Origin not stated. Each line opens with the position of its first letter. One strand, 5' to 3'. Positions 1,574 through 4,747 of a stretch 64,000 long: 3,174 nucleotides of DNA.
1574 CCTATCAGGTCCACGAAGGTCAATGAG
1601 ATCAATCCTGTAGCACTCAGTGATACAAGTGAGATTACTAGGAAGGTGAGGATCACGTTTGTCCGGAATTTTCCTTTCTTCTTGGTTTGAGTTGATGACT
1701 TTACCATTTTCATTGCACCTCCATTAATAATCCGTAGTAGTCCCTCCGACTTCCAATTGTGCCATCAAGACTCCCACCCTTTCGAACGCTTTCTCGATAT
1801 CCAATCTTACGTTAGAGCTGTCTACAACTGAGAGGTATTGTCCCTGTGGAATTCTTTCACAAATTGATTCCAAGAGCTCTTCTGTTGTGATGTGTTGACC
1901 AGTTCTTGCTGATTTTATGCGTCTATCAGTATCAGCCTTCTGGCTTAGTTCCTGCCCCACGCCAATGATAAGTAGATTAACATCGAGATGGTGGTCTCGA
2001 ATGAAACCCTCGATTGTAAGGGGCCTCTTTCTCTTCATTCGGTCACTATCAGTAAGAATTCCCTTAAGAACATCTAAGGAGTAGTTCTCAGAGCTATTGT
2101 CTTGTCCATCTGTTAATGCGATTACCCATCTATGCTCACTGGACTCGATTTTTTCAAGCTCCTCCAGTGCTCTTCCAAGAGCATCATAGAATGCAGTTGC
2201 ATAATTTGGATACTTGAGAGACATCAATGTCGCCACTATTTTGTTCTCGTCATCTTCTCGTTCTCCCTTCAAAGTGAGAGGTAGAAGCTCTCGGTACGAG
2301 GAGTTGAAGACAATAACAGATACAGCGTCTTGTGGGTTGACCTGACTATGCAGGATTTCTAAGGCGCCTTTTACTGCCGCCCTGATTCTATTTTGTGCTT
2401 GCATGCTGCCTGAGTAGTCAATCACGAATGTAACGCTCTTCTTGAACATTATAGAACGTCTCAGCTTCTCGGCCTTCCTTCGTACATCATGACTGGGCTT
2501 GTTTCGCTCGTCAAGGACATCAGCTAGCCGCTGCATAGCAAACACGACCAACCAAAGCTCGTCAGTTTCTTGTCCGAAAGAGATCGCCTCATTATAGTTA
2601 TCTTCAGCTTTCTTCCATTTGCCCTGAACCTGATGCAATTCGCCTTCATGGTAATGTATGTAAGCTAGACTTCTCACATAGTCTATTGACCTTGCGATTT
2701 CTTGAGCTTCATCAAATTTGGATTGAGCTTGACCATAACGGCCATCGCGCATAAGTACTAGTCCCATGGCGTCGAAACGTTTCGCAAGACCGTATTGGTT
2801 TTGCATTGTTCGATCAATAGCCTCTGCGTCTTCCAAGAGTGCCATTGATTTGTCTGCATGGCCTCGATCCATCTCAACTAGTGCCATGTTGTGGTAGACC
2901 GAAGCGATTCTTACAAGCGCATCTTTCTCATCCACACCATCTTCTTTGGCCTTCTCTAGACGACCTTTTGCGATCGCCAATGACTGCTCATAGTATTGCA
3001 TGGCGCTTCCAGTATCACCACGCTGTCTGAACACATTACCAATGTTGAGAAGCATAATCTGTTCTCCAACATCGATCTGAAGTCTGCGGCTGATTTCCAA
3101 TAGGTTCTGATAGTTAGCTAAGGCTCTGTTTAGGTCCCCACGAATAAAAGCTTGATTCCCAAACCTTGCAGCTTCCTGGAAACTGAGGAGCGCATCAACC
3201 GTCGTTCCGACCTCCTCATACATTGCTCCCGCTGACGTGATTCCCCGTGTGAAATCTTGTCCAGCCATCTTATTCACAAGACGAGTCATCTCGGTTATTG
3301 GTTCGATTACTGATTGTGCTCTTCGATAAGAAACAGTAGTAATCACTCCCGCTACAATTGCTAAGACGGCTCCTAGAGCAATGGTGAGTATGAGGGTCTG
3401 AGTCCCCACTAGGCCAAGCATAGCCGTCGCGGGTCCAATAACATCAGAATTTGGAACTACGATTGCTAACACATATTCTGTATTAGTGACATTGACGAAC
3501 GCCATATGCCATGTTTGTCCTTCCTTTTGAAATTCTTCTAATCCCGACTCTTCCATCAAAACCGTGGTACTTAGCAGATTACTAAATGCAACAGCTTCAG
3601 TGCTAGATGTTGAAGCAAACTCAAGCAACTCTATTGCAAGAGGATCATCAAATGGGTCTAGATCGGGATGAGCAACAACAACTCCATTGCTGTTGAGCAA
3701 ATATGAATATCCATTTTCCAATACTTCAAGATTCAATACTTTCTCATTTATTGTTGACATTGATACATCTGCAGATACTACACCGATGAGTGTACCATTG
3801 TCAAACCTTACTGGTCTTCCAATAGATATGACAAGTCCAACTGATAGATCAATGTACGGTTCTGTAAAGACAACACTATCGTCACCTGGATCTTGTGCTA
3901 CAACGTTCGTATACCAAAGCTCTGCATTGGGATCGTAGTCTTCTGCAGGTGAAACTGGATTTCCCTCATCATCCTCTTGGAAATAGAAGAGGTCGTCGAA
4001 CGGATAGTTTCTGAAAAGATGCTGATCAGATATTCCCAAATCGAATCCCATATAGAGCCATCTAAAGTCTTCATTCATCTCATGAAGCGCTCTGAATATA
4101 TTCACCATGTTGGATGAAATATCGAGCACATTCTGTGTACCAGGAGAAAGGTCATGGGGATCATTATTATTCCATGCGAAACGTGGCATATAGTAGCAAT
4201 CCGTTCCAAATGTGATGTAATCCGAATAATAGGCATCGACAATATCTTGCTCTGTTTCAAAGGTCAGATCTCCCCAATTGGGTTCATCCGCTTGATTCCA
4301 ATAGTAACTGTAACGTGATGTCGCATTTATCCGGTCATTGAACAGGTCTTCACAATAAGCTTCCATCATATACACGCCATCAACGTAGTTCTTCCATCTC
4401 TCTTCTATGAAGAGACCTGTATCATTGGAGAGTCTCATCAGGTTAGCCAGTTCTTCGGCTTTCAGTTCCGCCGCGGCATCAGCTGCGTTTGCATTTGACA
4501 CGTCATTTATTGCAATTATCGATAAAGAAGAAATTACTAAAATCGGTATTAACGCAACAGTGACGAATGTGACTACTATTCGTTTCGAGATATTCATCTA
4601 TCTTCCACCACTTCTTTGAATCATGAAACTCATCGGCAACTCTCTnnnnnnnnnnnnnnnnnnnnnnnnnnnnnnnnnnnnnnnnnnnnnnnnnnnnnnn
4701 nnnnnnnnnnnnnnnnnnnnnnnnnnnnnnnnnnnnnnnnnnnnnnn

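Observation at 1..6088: Minus-strand operon: beta-propeller/Zn-ribbon protein plus two paralogous Cache-HAMP sensors, one with a TPR-vWA output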

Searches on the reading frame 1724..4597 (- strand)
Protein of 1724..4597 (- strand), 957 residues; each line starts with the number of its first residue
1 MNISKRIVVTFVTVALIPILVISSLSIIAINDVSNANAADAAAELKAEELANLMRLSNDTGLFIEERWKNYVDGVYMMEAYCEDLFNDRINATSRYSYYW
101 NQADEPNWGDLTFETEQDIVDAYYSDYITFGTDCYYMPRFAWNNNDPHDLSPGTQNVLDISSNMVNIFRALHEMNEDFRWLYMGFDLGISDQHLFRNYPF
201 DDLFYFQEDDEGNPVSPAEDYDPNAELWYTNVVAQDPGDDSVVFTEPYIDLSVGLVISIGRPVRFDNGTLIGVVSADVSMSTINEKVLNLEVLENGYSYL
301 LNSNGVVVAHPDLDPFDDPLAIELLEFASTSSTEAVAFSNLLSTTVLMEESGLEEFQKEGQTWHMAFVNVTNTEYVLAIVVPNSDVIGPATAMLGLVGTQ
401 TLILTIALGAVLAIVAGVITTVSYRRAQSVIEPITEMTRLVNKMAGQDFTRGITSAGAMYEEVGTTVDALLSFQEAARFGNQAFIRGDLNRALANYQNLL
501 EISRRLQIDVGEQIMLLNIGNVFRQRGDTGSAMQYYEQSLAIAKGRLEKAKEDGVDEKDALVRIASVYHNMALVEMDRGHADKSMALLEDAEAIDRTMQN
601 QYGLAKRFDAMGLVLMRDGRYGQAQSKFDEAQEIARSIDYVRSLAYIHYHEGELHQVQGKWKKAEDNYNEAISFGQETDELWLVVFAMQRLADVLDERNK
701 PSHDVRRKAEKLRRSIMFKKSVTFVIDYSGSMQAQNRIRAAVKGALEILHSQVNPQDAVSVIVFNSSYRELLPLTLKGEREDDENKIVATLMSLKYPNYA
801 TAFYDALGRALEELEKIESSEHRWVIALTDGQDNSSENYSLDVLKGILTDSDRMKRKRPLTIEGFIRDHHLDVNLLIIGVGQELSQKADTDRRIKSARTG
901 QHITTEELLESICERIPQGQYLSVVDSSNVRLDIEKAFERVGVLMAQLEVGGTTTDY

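Call 3: search_protein_families(library=pfam, proteins=[window:1724-4597:-], max_evalue=0.1)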
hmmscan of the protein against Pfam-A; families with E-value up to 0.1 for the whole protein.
window:1724-4597:- (957 aa): 16 families
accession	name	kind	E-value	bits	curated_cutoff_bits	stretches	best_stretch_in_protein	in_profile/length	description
PF13424.12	TPR_12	-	7.1e-17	61.8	30.1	2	479-544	9-76/77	Tetratricopeptide repeat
PF02743.24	dCache_1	-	8.5e-17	61.9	45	1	198-379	66-239/240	Cache domain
PF13519.12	VWA_2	-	1.9e-13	51.4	27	1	722-832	1-107/107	von Willebrand factor type A domain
PF07719.23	TPR_2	-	4.6e-13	48.6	27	1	645-673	1-29/34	Tetratricopeptide repeat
PF17874.7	TPR_MalT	-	1.3e-12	48.1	45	2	610-700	45-137/336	MalT-like TPR region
PF00515.34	TPR_1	-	1.2e-10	41.2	27.8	2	645-673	1-29/34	Tetratricopeptide repeat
PF00092.34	VWA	-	6.4e-10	40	23.8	1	722-882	2-141/174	von Willebrand factor type A domain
PF22673.2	MCP-like_PDC_1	-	6e-09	36.8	27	1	203-284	34-112/113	Methyl-accepting chemotaxis protein-like, first PDC sensor domain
PF13176.12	TPR_7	-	1.5e-07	31.4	27.9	1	516-549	2-35/36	Tetratricopeptide repeat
PF13374.12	TPR_10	-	5.8e-06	26.6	27.5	1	516-544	5-33/42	Tetratricopeptide repeat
PF13181.12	TPR_8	-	9.4e-06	25.8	25.7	1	516-543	4-31/34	Tetratricopeptide repeat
PF13768.12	VWA_3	-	5e-05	23.8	27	1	722-840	3-116/155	von Willebrand factor type A domain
PF13428.12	TPR_14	-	0.00024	21.9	23.5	0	517-544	5-32/44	Tetratricopeptide repeat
PF13414.12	TPR_11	-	0.00052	20.1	26.8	0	480-503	1-24/42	TPR repeat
PF24885.1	TPR_NPHP3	-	0.00078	19.3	100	1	573-716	66-216/239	Nephrocystin-3 TPR domain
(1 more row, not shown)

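Call 8: find_homologous_proteins(query=window:1724-4597:-, max_evalue=0.00001)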
Query window:1724-4597:- (957 aa): 150 proteins with E <= 0.00001 among 8000 candidates; the best 120 are listed.
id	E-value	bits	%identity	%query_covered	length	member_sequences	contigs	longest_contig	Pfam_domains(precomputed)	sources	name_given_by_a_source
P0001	0.0e+0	2068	96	100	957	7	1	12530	PF22673.3,PF00092.35,PF10952.16,PF13176.13,PF13768.13,PF02743.25,PF17874.8,PF00515.35,PF13424.13,PF13519.13,PF13181.13,PF07719.24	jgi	jgi:tetratricopeptide (TPR) repeat protein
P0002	0.0e+0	1962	91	100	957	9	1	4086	PF22673.3,PF00092.35,PF10952.16,PF13176.13,PF13374.13,PF13768.13,PF17201.11,PF02743.25,PF17874.8,PF00515.35,PF13424.13,PF13519.13,PF07719.24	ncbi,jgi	ncbi:MAG: cache domain-containing protein [Candidatus Thorarchaeota archaeon]|jgi:tetratricopeptide 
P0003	0.0e+0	1913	88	100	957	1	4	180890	PF22673.3,PF00092.35,PF10952.16,PF13176.13,PF13374.13,PF13768.13,PF02743.25,PF17874.8,PF00515.35,PF13424.13,PF13519.13,PF07719.24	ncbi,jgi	ncbi:MAG: tetratricopeptide repeat protein [Candidatus Thorarchaeota archaeon]|jgi:tetratricopeptide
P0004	0.0e+0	1912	89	100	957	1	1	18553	PF22673.3,PF00092.35,PF10952.16,PF13176.13,PF13374.13,PF13768.13,PF02743.25,PF17874.8,PF00515.35,PF13424.13,PF13519.13,PF07719.24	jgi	-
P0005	0.0e+0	1910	88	100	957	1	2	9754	PF02743.25,PF22673.3,PF17874.8,PF00092.35,PF00515.35,PF10952.16,PF13424.13,PF13176.13,PF13519.13,PF07719.24,PF13374.13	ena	-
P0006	0.0e+0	1904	88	100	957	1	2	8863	PF22673.3,PF00092.35,PF10952.16,PF13176.13,PF13374.13,PF13768.13,PF02743.25,PF17874.8,PF00515.35,PF13424.13,PF13519.13,PF07719.24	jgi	jgi:tetratricopeptide (TPR) repeat protein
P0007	0.0e+0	1903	88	100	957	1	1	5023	PF17201.11,PF02743.25,PF22673.3,PF17874.8,PF00092.35,PF00515.35,PF10952.16,PF13424.13,PF13176.13,PF13519.13,PF07719.24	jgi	jgi:tetratricopeptide (TPR) repeat protein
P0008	0.0e+0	1903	88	100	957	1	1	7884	PF22673.3,PF00092.35,PF10952.16,PF13176.13,PF13374.13,PF13768.13,PF02743.25,PF17874.8,PF00515.35,PF13424.13,PF13519.13,PF07719.24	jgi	jgi:tetratricopeptide (TPR) repeat protein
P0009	0.0e+0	1900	87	100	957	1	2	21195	PF02743.25,PF22673.3,PF17874.8,PF00092.35,PF00515.35,PF10952.16,PF13424.13,PF13176.13,PF13519.13,PF07719.24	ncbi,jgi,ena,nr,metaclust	ncbi:MAG: cache domain-containing protein [Candidatus Thorarchaeota archaeon SMTZ1-45]|nr:MAG: hypot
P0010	0.0e+0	1899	88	100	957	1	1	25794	PF22673.3,PF00092.35,PF10952.16,PF13176.13,PF24885.2,PF13374.13,PF02743.25,PF17874.8,PF00515.35,PF13424.13,PF13519.13,PF13181.13,PF07719.24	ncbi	ncbi:MAG: cache domain-containing protein [Candidatus Sifarchaeia archaeon]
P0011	0.0e+0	1897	87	100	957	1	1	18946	PF02743.25,PF22673.3,PF17874.8,PF00092.35,PF00515.35,PF10952.16,PF13424.13,PF13176.13,PF13519.13,PF07719.24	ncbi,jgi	-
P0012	0.0e+0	1896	88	100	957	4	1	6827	PF02743.25,PF22673.3,PF17874.8,PF00092.35,PF00515.35,PF13424.13,PF13519.13,PF07719.24,PF13374.13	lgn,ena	-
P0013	0.0e+0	1888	87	100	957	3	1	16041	PF02743.25,PF22673.3,PF17874.8,PF00092.35,PF00515.35,PF10952.16,PF13424.13,PF13519.13,PF07719.24,PF13374.13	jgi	jgi:tetratricopeptide (TPR) repeat protein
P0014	0.0e+0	1880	87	100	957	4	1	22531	PF22673.3,PF00092.35,PF10952.16,PF13176.13,PF13374.13,PF13768.13,PF02743.25,PF17874.8,PF00515.35,PF13424.13,PF13519.13,PF07719.24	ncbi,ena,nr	ncbi:MAG: Methyl-accepting chemotaxis protein McpC [Candidatus Thorarchaeota archaeon AB_25]|nr:MAG:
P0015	0.0e+0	1877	86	100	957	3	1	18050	PF13414.13,PF22673.3,PF00092.35,PF10952.16,PF13176.13,PF13374.13,PF13768.13,PF02743.25,PF17874.8,PF00515.35,PF13424.13,PF13519.13,PF13181.13,PF07719.24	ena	-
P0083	0.0e+0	1315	64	100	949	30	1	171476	PF13414.13,PF22673.3,PF00092.35,PF10952.16,PF13176.13,PF13428.13,PF13374.13,PF02743.25,PF17874.8,PF00515.35,PF13424.13,PF13519.13,PF13181.13,PF07719.24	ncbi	ncbi:MAG: cache domain-containing protein [Candidatus Hermodarchaeota archaeon]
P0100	0.0e+0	1254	62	100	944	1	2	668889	PF13414.13,PF22673.3,PF00092.35,PF10952.16,PF13176.13,PF13374.13,PF02743.25,PF17874.8,PF00515.35,PF13424.13,PF13519.13,PF13432.13,PF13181.13,PF07719.24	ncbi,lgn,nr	ncbi:MAG: conserved membrane protein of unknown function [Candidatus Thorarchaeota archaeon]|nr:MAG:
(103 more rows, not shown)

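Call 10: find_encoding_contigs(protein=P0100, flank=8000, max_places=2)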
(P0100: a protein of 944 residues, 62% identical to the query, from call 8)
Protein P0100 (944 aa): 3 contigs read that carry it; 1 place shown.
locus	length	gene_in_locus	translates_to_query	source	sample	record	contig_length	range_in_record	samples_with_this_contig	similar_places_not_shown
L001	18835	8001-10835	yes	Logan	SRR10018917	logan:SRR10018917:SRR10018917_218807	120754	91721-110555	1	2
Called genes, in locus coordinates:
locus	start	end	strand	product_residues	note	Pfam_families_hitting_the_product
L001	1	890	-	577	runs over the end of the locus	PF27230:MJ1566_N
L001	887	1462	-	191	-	PF27231:MJ1567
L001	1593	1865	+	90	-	-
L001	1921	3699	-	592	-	PF00989:PAS (weak), PF08448:PAS_4, PF13426:PAS_9, PF00989:PAS, PF08448:PAS_4, PF13188:PAS_8, PF13426:PAS_9, PF02518:HATPase_c, +5 more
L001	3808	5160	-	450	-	PF12837:Fer4_6 (faint), PF12838:Fer4_7, PF13484:Fer4_16 (weak)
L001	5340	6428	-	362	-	PF00850:Hist_deacetyl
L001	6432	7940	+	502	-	PF13570:Beta-prop_ACSF4 (faint), PF23381:Beta-prop_IFT122_1st, PF25292:Beta-prop_CGLA (faint)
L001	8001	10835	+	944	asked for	PF02743:dCache_1, PF22673:MCP-like_PDC_1, PF13424:TPR_12 (weak), PF17874:TPR_MalT, PF10952:DUF2753 (weak), PF13424:TPR_12, PF00092:VWA, PF13519:VWA_2, +7 more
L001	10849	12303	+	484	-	PF02743:dCache_1, PF22673:MCP-like_PDC_1 (weak), PF00672:HAMP (faint)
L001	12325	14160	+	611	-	PF02784:Orn_Arg_deC_N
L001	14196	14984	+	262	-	PF01171:ATP_bind_3 (faint), PF06508:QueC (weak)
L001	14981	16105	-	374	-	PF12802:MarR_2 (faint), PF01022:HTH_5 (faint), PF01047:MarR (faint), PF01325:Fe_dep_repress (faint), PF08279:HTH_11 (weak), PF13412:HTH_24, PF13404:HTH_AsnC-type, PF13412:HTH_24, +4 more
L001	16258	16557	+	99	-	PF01047:MarR (weak)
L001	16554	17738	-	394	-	PF00557:Peptidase_M24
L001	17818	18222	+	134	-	-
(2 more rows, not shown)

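Call 11: find_encoding_contigs(protein=P0083, flank=8000, max_places=2)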
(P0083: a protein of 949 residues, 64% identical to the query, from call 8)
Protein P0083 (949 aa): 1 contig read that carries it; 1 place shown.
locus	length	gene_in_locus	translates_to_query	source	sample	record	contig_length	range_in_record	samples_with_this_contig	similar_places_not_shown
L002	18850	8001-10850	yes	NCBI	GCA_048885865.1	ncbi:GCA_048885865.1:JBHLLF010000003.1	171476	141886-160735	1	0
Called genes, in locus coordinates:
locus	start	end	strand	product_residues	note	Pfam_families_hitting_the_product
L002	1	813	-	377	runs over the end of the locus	PF12838:Fer4_7 (weak)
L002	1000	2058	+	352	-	PF02007:MtrH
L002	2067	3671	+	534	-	PF00111:Fer2, PF17651:Raco_middle, PF14574:RACo_C_ter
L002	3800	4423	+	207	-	PF02607:B12-binding_2, PF02310:B12-binding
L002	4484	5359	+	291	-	PF01555:N6_N4_Mtase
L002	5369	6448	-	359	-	PF00850:Hist_deacetyl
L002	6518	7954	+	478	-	PF25292:Beta-prop_CGLA (faint), PF23381:Beta-prop_IFT122_1st (weak)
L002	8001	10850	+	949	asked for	PF02743:dCache_1, PF22673:MCP-like_PDC_1, PF13424:TPR_12 (weak), PF10952:DUF2753 (weak), PF13424:TPR_12 (weak), PF17874:TPR_MalT, PF00092:VWA (weak), PF13519:VWA_2, +7 more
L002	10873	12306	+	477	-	PF02743:dCache_1, PF22673:MCP-like_PDC_1 (faint)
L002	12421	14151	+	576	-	PF02784:Orn_Arg_deC_N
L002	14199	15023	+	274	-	PF00733:Asn_synthase (weak), PF03054:tRNA_Me_trans (faint), PF06508:QueC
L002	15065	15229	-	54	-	-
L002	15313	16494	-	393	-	PF00557:Peptidase_M24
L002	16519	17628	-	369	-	PF08240:ADH_N, PF16912:Glu_dehyd_C, PF00107:ADH_zinc_N, PF13602:ADH_zinc_N_2 (faint)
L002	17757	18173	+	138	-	-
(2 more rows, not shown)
